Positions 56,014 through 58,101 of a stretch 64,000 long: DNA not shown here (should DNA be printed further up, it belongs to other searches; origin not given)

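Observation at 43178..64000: Phage-derived region next to tRNA-Arg(TCT)/tRNA-His with recognisable replication/recombination genes but no recognisable integrase, terminase or capsid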

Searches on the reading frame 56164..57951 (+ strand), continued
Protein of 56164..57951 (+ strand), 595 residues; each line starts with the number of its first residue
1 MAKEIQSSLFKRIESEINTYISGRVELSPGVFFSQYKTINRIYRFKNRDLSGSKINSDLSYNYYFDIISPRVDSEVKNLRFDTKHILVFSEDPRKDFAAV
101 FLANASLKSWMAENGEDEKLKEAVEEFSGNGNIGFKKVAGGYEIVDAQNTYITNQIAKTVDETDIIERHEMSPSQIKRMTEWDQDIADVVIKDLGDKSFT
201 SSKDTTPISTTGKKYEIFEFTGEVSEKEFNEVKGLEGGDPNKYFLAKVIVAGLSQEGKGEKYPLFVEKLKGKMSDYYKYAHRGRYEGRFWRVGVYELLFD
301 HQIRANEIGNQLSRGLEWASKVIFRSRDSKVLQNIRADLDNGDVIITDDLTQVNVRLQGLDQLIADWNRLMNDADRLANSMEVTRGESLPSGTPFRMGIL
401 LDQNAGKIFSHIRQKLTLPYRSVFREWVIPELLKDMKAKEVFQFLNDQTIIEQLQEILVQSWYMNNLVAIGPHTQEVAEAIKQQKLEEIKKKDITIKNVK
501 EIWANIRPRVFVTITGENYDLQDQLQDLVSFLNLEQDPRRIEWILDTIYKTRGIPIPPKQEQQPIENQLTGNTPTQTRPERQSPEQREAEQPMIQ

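Call 44: find_related_loci(query=A1, collection=genome_contigs, flank=10000)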
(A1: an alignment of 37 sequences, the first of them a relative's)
Query A1 (394 aa) in genome_contigs; peptide patterns used: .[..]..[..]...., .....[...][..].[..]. (x = any residue, [..] = any of these).
129 stretches matched a pattern; 68 encode a relative of the query (tblastn E <= 1e-3); 68 distinct loci.
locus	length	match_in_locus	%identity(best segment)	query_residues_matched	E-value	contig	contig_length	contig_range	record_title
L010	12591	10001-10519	63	2-175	3e-71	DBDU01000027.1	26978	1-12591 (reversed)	MAG TPA_asm: Patescibacteria group bacterium UBA924 UBA924_contig_469, whole genome shotgun sequence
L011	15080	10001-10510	60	1-172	1e-69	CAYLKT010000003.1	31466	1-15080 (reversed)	MAG TPA_asm: uncultured Thermoplasmatales archaeon isolate binchicken_co122_15 genome assembly, contig: NODE_653_length_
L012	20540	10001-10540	58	1-182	3e-66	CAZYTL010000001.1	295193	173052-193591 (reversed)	MAG TPA_asm: uncultured Gammaproteobacteria bacterium isolate SRP323688_co1_138 genome assembly, contig: NODE_51_length_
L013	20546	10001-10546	41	5-185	1e-34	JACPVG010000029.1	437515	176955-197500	MAG: Chloroflexi bacterium isolate NC_groundwater_778_Ag_S2p5_63_23 JBCH_GD18_4_SO25_S179_scaffold_636550, whole genome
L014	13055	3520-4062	40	5-184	7e-34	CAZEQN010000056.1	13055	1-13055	MAG TPA_asm: uncultured Anaerolineaceae bacterium isolate SRP287453_co1_211 genome assembly, contig: NODE_8959_length_13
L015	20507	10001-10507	40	4-171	9e-34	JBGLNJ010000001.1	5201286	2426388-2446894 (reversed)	MAG: Anaerolineae bacterium isolate PPR_0270 scaffold_52704, whole genome shotgun sequence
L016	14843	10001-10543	40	5-184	2e-34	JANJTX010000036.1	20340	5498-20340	MAG: Anaerolineales bacterium isolate RX2_metabat.bin.65 RX2_k141_399334, whole genome shotgun sequence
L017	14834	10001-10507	40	4-171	3e-31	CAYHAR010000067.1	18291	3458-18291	MAG TPA_asm: uncultured Anaerolineae bacterium isolate ERP119294_co1_453 genome assembly, contig: NODE_3804_length_18291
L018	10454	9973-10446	40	2-158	1e-30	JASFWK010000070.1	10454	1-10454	MAG: Anaerolineae bacterium isolate D1105U12metaG_sub_Bin_384 D1105U12metaG_FD_scaffold_286_c1, whole genome shotgun seq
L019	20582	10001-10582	38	5-193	3e-30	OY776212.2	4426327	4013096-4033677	MAG: Anaerolineales bacterium isolate db28be52-e32f-4f71-9c49-3cbd2ddbe7d1 genome assembly, chromosome: 1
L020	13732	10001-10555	39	2-185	3e-30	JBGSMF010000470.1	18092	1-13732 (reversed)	MAG: Thermoflexales bacterium isolate JTS-AC224 k141_4227500, whole genome shotgun sequence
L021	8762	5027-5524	38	4-165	4e-30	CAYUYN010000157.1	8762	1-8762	MAG TPA_asm: uncultured Anaerolineales bacterium isolate SRP136066_co1_412 genome assembly, contig: NODE_11597_length_87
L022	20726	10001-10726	31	4-221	2e-29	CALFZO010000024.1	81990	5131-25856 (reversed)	MAG TPA_asm: uncultured Anaerolineales bacterium isolate SRR1506987_bin.41_CONCOCT_v1.1_MAG genome assembly, contig: ERZ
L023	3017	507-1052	37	4-175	4e-29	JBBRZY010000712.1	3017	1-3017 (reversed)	MAG: Anaerolineales bacterium isolate La6_concoct.054 La6_concoct.054_K_383483_L_3017_cov_12.0000, whole genome shotgun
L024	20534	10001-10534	36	4-171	4e-29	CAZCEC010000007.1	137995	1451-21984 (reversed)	MAG TPA_asm: uncultured Anaerolineales bacterium isolate binchicken_co179_60 genome assembly, contig: NODE_570_length_13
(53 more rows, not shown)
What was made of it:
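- One related prophage (L012) lies in a MAG titled Gammaproteobacteria (call 44).
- Tried and rejected: Chloroflexi chromosomes carry distant homologues (call 44).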

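Call 60: find_related_loci(query=A1, collection=viral_contigs, flank=10000)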
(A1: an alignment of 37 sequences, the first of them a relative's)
Query A1 (394 aa) in viral_contigs; peptide patterns used: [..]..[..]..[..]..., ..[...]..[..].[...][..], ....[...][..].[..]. (x = any residue, [..] = any of these).
86 stretches matched a pattern; 18 encode a relative of the query (tblastn E <= 1e-3); 18 distinct loci.
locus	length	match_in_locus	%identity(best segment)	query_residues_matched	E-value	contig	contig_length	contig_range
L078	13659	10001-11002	42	2-307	3e-74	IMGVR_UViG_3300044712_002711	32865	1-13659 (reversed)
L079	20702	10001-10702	52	3-242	3e-72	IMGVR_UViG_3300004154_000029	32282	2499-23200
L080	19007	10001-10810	41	2-274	6e-57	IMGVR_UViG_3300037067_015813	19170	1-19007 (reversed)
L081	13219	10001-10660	46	8-231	8e-55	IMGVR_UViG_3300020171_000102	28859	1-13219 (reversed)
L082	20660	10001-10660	43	2-236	8e-54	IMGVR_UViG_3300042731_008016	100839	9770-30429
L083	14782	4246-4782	47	2-181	9e-46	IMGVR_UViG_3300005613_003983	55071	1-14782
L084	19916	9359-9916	36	4-204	9e-25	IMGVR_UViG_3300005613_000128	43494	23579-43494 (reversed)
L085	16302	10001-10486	38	2-165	6e-24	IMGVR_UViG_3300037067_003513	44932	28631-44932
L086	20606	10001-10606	35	1-198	1e-22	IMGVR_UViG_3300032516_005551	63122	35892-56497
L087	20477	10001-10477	35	4-164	3e-19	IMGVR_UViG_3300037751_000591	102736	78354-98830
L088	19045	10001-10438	32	4-142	2e-14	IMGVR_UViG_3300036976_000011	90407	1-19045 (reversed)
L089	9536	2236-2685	31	14-164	4e-13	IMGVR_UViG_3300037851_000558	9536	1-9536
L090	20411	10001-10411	30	4-134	8e-13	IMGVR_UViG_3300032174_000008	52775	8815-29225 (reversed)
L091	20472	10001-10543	29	4-172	1e-12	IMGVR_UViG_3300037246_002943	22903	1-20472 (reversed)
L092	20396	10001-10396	34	1-132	2e-12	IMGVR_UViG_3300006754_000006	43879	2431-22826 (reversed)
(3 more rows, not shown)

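Call 62: find_encoding_contigs(protein=P0126, flank=10000, max_places=4)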
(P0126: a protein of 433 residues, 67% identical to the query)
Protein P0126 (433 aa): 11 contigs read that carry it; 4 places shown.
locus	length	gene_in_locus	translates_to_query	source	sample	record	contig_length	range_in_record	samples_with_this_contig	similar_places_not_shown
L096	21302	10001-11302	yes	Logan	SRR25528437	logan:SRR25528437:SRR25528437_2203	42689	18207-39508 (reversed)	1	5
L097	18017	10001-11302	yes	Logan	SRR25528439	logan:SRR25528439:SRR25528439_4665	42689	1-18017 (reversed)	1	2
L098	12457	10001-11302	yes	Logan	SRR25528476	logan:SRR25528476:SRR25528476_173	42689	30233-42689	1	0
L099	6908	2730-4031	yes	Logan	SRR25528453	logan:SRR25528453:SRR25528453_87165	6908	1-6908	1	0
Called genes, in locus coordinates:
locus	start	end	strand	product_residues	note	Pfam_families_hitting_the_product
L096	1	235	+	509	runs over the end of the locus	-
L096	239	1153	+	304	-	PF24175:SU10_adaptor (faint)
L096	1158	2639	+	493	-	-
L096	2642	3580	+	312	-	-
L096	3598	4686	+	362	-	-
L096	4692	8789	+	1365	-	PF04607:RelA_SpoT (weak)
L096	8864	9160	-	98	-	-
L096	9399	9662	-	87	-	-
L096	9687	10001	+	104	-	-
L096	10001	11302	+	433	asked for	PF13529:Peptidase_C39_2, PF03412:Peptidase_C39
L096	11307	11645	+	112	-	-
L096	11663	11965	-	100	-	-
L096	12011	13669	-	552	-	PF00118:Cpn60_TCP1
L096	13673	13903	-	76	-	-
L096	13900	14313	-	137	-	PF25311:WDGH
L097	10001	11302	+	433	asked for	PF13529:Peptidase_C39_2, PF03412:Peptidase_C39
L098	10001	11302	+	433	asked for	PF13529:Peptidase_C39_2, PF03412:Peptidase_C39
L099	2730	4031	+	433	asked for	PF13529:Peptidase_C39_2, PF03412:Peptidase_C39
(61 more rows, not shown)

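Call 64: search_dna_similar(query=L004:10413-11894:+, collection=phages, mode=protein, max_rows=15)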
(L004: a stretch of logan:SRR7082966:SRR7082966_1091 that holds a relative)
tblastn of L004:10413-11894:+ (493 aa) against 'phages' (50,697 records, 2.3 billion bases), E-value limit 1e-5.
Records with a match: 1674; places in all: 1677; records where one place covers at least 80% of the query: 622.
Best place of each record, by identity: <60% 1674.
By first word of the organism name: Mycobacterium 476; Microbacterium 273; Gordonia 185; Bacteriophage 53; Escherichia 48; Acinetobacter 47; Brucella 41; Klebsiella 41; Lactococcus 40; Helicobacter 39; and 87 more.
By host as written in the record: Mycobacterium smegmatis mc2 155 335; Gordonia terrae 3612 145; Microbacterium foliorum NRRL B-24224 SEA 111; Microbacterium foliorum NRRL B-24224 104; Mycobacterium smegmatis mc#155 80; - 72; Helicobacter pylori 30; Microbacterium paraoxydans NWU1 27; and 321 more.
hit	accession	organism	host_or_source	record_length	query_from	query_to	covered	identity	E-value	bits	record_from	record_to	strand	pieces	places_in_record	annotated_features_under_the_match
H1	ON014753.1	Pseudanabaena phage Pam1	Pseudanabaena sp.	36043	15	475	94%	36.5%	2e-61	223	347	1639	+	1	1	terminase large subunit | terminase small subunit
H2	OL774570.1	Aeromonas phage phiA008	Aeromonas sp.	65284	20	465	90%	34.3%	2e-54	202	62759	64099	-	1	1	hypothetical protein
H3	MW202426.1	Caudoviricetes sp.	Manatee Spring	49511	7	457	91%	33.2%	2e-51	194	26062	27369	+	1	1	terminase large subunit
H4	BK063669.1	Caudoviricetes sp. vir524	Methanomicrobiales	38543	2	458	93%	31.3%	3e-54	202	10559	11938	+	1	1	terminase large subunit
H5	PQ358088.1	Staphylococcus phage TPWB-09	Staphylococcus sp.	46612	52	483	88%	33.0%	2e-37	152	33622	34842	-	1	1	terminase large subunit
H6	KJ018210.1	Flavobacterium sp. phage 1/32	Baltic Sea ice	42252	19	457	89%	32.4%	2e-36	149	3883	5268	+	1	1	terminase large subunit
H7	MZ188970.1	Phage CBW1004C-Prop1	-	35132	1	470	95%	30.3%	5e-40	160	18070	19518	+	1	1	terminase large subunit | terminase small subunit protein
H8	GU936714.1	Synechococcus phage S-CBS2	Synechococcus sp. CB0204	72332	33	476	90%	32.0%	6e-36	148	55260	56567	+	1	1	terL: large terminase subunit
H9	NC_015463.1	Synechococcus phage S-CBS2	Synechococcus sp. CB0204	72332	33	476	90%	32.0%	6e-36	148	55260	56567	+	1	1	terL: terminase large subunit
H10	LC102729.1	Pseudomonas phage phiR18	-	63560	21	480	93%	30.9%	1e-50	191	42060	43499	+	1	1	Phage terminase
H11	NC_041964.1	Pseudomonas phage phiR18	-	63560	21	480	93%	30.9%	1e-50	191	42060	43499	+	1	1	terminase large subunit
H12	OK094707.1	Pseudomonas phage YMC17/07/R4900a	Pseudomonas aeruginosa YMC17/07/R4900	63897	21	480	93%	30.5%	3e-50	190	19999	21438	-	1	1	putative terminase large subunit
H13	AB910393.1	Pseudomonas phage KPP25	Pseudomonas aeruginosa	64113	21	480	93%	30.5%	4e-50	190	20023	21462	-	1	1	putative terminase, large subunit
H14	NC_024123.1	Pseudomonas phage KPP25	Pseudomonas aeruginosa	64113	21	480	93%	30.5%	4e-50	190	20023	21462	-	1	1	terminase large subunit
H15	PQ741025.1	Pseudomonas phage CRPAP1904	Pseudomonas aeruginosa CRPA190 ...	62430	21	480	93%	30.3%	4e-49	187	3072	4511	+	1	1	terminase large subunit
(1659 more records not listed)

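Call 65: search_dna_similar(query=window:56164-57951:+, collection=phages, mode=protein, max_rows=15, max_evalue=0.01)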
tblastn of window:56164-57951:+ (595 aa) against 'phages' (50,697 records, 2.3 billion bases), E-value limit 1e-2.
Records with a match: 1; places in all: 1; records where one place covers at least 80% of the query: 1.
Best place of each record, by identity: <60% 1.
By first word of the organism name: Caudoviricetes 1.
By host as written in the record: - 1.
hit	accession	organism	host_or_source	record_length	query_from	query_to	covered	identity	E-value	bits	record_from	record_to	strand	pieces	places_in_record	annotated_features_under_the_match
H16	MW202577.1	Caudoviricetes sp.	Manatee Spring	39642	13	553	91%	45.3%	2e-148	479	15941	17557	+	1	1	hypothetical protein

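Call 73: search_protein_representatives(protein=window:56164-57951:+)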
Query: 595 residues. Proteins with E-value up to 0.001 (for the whole library): 677; up to 1e-10: 472; up to 1e-30: 131. The best 150 are listed.
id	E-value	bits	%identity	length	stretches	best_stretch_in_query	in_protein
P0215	4.3e-244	827.6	65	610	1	7-583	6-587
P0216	9.7e-163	559.1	45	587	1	11-588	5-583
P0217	2.0e-148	511.8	43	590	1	9-564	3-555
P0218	8.0e-148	509.8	43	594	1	9-571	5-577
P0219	2.1e-142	491.9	43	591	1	4-564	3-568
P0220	1.8e-135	469.0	48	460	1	127-561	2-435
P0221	3.8e-134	464.7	42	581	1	10-557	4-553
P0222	1.9e-129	449.2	42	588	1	9-585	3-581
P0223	3.2e-128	445.1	38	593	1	13-588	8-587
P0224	4.1e-128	444.8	40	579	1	10-582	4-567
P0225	2.4e-127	442.2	40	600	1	9-575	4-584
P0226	5.6e-120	417.9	61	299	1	296-595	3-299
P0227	2.9e-119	415.5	41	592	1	8-575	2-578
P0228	1.7e-115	403.1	39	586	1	8-545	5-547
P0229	1.6e-112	393.3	48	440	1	156-576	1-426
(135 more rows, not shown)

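Call 76: search_solved_structures(query=A2, max_evalue=1, show_alignments=1)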
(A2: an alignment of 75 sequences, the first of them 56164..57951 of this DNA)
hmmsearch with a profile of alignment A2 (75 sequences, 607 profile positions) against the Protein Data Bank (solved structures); distinct sequences matched with E-value up to 1: 1.
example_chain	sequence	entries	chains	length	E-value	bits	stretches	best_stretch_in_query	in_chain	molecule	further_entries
9vyf_H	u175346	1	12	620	0.00088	21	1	61-201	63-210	Portal protein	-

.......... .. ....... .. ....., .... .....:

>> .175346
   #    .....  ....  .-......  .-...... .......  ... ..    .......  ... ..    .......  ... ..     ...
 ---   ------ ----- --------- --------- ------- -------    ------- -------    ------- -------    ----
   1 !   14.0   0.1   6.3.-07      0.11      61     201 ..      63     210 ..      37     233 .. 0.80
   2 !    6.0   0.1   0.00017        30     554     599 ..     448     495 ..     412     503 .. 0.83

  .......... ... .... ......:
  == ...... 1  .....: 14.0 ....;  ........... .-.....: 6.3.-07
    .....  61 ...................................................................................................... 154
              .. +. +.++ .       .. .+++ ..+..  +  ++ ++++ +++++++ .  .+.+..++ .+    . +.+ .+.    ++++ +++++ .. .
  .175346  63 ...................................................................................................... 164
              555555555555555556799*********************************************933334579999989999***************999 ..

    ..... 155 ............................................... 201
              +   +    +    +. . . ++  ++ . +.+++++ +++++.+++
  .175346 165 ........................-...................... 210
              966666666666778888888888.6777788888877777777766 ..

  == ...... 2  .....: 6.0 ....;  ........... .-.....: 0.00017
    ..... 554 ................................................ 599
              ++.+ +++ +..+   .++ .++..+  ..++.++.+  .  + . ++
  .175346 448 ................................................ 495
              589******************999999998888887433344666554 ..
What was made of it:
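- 56164..57951 (+): Portal protein (595 aa). The family profile hits PDB 9vyf 'Portal protein' at 8.8e-4 (call 76).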

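Call 77: search_protein_families(library=pfam, alignment_id=A2, max_evalue=0.01)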
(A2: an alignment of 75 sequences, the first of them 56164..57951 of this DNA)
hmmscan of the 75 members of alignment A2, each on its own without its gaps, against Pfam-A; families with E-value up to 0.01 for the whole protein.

A. member 1, window:56164-57951:+ (595 aa): 0 families

B. families by the number of members that match (of 75 scanned): 5 families
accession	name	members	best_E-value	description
PF23899.1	SU10_portal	25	9.2e-13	Phage SU10 portal protein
PF05133.19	SPP1_portal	1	0.00054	Phage portal protein, SPP1 Gp6-like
PF23916.1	TIM-barrel_EndoS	1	0.0007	Endo-beta-N-acetylglucosaminidase EndoS TIM-barrel domain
PF00787.29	PX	1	0.0039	PX domain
PF23984.1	DUF7307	1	0.0058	Pam3 gp33-like protein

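Call 81: find_related_loci(query=A3, collection=viral_contigs, flank=10000)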
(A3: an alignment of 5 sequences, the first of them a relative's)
Query A3 (385 aa) in viral_contigs; peptide patterns used: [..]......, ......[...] (x = any residue, [..] = any of these).
384 stretches matched a pattern; 76 encode a relative of the query (tblastn E <= 1e-3); 76 distinct loci.
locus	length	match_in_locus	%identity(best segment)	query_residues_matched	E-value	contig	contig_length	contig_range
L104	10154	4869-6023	76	1-385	0e+0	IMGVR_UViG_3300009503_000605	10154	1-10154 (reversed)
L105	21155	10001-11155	75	1-385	0e+0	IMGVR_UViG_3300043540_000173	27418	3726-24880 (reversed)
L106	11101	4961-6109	69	1-385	3e-178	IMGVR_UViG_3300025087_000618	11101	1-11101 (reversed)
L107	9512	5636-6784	66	1-385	7e-175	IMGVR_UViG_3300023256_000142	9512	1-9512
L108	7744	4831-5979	66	1-385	4e-175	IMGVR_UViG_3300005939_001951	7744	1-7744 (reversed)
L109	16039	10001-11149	66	1-385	8e-175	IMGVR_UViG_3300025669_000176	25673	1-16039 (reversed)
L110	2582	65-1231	67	1-385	0e+0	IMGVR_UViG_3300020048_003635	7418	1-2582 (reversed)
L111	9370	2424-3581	66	1-385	2e-174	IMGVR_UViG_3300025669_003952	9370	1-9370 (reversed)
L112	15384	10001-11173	65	1-385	2e-173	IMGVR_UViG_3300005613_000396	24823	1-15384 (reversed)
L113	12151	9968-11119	65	1-385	5e-173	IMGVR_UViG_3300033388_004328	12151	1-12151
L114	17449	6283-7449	66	1-385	9e-173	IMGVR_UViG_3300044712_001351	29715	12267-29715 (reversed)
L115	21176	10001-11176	66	1-385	2e-172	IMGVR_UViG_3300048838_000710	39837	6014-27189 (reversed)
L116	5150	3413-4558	67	3-385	4e-175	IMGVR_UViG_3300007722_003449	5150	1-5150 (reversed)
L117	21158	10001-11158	65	1-385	1e-171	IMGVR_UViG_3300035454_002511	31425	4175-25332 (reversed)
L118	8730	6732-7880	65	3-385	2e-171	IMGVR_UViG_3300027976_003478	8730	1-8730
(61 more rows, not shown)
